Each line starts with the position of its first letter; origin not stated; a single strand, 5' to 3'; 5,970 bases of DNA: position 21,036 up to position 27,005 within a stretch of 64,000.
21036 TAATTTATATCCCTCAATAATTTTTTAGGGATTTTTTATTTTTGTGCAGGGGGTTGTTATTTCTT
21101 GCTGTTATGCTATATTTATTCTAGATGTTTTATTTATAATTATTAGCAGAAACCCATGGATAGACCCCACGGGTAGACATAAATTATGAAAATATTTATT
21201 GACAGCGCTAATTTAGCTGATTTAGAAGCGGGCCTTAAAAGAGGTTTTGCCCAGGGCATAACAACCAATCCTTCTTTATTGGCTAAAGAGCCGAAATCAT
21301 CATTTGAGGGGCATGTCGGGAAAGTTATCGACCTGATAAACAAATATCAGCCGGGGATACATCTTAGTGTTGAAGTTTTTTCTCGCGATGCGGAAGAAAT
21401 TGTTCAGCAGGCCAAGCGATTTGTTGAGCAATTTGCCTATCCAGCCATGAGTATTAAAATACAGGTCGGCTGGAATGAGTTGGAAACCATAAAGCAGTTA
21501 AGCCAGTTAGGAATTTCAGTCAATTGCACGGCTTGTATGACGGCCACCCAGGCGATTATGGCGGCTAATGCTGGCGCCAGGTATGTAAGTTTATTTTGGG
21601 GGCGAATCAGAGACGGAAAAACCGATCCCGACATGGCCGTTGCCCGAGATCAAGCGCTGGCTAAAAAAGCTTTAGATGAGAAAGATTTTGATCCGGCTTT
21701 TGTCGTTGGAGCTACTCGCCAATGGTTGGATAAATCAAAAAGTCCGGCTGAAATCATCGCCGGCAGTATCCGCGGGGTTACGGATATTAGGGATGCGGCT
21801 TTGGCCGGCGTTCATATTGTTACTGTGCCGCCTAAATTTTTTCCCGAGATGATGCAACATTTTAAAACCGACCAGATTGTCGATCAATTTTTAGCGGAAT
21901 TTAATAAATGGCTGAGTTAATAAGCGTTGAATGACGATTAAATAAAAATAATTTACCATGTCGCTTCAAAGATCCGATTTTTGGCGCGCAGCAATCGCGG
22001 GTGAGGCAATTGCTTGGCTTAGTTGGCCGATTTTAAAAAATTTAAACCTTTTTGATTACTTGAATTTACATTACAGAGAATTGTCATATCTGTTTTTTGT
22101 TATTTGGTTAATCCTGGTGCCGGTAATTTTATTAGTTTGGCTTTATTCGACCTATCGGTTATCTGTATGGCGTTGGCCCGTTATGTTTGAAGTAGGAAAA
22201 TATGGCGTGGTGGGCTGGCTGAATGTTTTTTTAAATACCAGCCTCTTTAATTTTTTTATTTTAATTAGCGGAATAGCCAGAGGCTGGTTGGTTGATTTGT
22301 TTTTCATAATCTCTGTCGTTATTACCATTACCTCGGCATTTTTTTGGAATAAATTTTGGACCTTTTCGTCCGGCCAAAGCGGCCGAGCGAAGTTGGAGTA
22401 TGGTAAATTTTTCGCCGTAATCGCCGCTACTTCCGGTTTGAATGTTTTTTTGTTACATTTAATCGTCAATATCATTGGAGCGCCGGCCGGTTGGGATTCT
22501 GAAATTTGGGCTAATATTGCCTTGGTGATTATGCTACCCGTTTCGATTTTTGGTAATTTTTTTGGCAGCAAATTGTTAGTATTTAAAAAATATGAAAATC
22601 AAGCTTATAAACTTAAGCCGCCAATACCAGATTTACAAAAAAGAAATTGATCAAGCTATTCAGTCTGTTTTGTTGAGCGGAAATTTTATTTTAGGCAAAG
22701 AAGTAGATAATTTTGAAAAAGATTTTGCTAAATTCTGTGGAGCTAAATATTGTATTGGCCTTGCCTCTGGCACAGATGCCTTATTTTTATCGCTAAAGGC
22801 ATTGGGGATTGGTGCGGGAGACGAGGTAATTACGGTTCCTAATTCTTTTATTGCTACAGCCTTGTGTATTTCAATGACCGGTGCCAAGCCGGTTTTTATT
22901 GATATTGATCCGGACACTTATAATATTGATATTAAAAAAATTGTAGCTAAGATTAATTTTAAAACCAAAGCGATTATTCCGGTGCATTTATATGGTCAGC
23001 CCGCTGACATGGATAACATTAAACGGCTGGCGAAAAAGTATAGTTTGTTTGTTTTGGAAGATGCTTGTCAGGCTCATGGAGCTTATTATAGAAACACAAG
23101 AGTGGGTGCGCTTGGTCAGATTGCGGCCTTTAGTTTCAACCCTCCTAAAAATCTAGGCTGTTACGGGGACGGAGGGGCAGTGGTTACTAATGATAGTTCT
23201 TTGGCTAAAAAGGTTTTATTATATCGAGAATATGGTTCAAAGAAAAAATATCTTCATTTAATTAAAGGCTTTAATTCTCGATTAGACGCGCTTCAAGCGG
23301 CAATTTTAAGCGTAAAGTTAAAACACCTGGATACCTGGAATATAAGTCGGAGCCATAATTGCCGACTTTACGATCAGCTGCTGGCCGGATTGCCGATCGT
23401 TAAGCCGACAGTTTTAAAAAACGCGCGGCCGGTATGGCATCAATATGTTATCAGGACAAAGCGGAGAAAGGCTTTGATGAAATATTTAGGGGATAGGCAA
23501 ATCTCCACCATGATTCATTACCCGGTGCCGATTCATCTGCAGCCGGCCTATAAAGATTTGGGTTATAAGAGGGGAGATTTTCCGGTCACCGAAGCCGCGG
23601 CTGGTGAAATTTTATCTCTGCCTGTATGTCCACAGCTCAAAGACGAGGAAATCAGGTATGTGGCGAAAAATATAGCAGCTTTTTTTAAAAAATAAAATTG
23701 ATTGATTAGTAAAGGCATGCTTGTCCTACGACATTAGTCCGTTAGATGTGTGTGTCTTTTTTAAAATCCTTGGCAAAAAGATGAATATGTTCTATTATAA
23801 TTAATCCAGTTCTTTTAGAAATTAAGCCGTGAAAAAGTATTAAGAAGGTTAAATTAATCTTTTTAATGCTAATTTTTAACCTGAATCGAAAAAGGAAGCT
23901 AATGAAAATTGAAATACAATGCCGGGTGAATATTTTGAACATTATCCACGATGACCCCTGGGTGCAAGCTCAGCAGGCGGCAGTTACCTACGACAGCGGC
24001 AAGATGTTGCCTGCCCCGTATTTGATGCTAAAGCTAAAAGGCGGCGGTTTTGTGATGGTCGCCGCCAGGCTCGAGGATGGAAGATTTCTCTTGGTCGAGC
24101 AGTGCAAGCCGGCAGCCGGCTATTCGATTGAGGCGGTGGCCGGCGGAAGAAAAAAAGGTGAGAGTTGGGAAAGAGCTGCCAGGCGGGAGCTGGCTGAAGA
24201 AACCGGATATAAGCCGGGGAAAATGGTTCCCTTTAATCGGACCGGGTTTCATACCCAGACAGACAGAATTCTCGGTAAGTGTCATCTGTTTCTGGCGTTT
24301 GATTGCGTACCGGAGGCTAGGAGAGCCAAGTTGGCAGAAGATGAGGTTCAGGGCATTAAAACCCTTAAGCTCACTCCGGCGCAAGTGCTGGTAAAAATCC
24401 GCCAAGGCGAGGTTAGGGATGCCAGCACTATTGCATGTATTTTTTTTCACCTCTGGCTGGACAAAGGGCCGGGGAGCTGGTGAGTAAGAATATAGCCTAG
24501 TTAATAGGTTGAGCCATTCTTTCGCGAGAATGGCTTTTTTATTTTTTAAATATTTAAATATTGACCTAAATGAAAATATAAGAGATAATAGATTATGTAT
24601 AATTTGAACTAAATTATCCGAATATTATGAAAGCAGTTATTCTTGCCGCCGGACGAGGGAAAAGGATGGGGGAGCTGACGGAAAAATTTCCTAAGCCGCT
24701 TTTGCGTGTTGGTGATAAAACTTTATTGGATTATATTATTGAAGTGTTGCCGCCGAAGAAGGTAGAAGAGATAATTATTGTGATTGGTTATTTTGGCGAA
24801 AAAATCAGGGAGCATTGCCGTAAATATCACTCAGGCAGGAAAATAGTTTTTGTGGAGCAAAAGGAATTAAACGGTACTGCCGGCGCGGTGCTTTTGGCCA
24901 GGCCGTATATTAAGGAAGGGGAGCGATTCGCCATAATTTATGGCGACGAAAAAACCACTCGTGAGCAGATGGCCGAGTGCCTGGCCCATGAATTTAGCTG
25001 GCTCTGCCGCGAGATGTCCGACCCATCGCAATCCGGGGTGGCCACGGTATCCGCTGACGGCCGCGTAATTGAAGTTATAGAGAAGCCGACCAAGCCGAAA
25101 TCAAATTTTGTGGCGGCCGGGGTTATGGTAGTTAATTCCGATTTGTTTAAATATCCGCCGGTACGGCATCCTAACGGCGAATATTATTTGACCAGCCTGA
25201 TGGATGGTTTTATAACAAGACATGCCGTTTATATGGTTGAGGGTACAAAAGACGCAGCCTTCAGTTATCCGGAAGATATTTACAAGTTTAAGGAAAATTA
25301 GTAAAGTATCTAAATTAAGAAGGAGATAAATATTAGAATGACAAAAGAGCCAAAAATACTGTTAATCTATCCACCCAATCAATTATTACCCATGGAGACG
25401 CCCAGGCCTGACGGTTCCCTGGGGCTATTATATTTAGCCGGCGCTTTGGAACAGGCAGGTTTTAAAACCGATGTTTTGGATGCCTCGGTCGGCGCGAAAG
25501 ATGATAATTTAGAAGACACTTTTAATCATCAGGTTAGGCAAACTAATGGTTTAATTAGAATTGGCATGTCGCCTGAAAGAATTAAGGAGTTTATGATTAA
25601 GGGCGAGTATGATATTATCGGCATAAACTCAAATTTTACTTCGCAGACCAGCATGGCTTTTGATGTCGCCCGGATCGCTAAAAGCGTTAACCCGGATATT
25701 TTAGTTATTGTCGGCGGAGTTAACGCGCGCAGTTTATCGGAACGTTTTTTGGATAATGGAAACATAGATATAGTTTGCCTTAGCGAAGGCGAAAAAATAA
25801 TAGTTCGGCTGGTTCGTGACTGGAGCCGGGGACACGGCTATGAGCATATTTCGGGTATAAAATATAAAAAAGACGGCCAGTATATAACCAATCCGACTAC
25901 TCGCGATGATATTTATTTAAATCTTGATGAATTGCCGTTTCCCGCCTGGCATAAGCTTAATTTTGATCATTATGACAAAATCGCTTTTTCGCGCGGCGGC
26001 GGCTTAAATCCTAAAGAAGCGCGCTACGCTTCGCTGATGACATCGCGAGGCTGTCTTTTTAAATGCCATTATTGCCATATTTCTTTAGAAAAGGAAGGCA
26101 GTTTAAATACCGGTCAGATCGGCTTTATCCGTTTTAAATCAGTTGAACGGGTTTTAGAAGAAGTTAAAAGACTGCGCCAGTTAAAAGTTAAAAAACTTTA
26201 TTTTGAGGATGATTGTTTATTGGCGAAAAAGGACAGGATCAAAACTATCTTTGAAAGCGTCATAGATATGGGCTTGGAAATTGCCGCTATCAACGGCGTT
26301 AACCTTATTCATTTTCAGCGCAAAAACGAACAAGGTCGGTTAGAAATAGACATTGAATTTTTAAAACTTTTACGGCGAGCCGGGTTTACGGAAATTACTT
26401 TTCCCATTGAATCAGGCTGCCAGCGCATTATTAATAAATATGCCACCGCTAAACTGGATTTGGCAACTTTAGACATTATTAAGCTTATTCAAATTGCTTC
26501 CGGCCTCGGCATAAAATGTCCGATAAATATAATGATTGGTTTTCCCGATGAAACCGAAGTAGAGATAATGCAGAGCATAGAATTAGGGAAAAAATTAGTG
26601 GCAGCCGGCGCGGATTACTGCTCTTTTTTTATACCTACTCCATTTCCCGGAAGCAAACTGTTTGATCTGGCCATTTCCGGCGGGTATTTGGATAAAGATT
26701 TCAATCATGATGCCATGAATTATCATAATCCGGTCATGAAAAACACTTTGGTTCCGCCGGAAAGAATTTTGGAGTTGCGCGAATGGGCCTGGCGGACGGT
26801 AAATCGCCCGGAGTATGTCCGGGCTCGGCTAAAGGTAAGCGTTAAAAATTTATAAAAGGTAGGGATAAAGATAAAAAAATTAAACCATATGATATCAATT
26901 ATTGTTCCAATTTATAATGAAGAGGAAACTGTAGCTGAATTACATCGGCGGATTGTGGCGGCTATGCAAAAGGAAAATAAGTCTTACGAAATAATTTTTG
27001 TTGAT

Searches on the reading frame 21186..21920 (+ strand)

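Call 61: search_protein_families(library=pfam, proteins=[window:21186-21920:+], max_evalue=0.05)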
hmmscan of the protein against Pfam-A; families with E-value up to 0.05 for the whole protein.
window:21186-21920:+ (244 aa): 1 family
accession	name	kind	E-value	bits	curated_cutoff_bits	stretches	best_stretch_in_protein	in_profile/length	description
PF00923.25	TAL_FSA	-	7.5e-38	130.9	27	1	3-232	1-246/285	Transaldolase/Fructose-6-phosphate aldolase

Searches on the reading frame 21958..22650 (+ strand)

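Call 61: search_protein_families(library=pfam, proteins=[window:21958-22650:+], max_evalue=0.05)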
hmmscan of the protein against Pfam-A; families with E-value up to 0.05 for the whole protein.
window:21958-22650:+ (230 aa): 1 family
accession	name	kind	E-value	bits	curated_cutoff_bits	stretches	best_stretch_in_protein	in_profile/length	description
PF04138.20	GtrA_DPMS_TM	-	1.2e-13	51.7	26.1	1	81-209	1-117/117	GtrA/DPMS, transmembrane domain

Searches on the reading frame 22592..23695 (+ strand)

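Call 61: search_protein_families(library=pfam, proteins=[window:22592-23695:+], max_evalue=0.05)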
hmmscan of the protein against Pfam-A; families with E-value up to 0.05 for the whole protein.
window:22592-23695:+ (367 aa): 3 families
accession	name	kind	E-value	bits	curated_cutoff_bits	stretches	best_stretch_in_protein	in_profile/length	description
PF01041.23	DegT_DnrJ_EryC1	-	7.3e-126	420.6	19.8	1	16-361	4-359/360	DegT/DnrJ/EryC1/StrS aminotransferase family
PF00266.25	Aminotran_5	-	2.4e-05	23.9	21.5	1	35-163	42-181/371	Aminotransferase class-V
PF01053.26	Cys_Met_Meta_PP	-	2.5e-05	23.5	27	1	38-173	54-189/381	Cys/Met metabolism PLP-dependent enzyme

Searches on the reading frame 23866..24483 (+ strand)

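Call 61: search_protein_families(library=pfam, proteins=[window:23866-24483:+], max_evalue=0.05)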
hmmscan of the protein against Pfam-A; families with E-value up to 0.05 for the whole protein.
window:23866-24483:+ (205 aa): 1 family
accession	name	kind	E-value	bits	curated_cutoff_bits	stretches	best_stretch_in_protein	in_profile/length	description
PF00293.34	NUDIX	-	5.7e-15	55.9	21.1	1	64-174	7-118/134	NUDIX domain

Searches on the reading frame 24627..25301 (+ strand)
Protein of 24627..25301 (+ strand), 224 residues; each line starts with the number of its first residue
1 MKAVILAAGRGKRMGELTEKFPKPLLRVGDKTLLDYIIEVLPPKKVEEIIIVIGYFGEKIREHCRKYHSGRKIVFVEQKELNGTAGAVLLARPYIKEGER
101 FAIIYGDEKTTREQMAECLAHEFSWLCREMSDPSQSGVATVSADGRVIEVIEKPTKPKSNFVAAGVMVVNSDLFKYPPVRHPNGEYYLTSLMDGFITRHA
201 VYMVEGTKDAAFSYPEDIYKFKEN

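Call 61: search_protein_families(library=pfam, proteins=[window:24627-25301:+], max_evalue=0.05)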
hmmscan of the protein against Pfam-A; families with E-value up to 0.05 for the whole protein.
window:24627-25301:+ (224 aa): 3 families
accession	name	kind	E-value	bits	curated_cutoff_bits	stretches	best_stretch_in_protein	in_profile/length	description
PF00483.29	NTP_transferase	-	1.8e-25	90.4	21.2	1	2-176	1-187/245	Nucleotidyl transferase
PF12804.13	NTP_transf_3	-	4.6e-15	56.6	27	1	3-145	1-125/160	MobA-like NTP transferase domain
PF01128.25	IspD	-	2e-05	24.9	27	1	2-76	2-71/221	2-C-methyl-D-erythritol 4-phosphate cytidylyltransferase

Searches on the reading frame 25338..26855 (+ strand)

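Call 61: search_protein_families(library=pfam, proteins=[window:25338-26855:+], max_evalue=0.05)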
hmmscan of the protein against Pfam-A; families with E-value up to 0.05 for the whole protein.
window:25338-26855:+ (505 aa): 2 families
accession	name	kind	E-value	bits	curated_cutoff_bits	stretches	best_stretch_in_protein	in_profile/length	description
PF02310.24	B12-binding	-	4.1e-15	56.1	32.1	1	28-158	15-120/121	B12 binding domain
PF04055.27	Radical_SAM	-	5.3e-12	46.6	29.5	1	235-416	3-165/166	Radical SAM superfamily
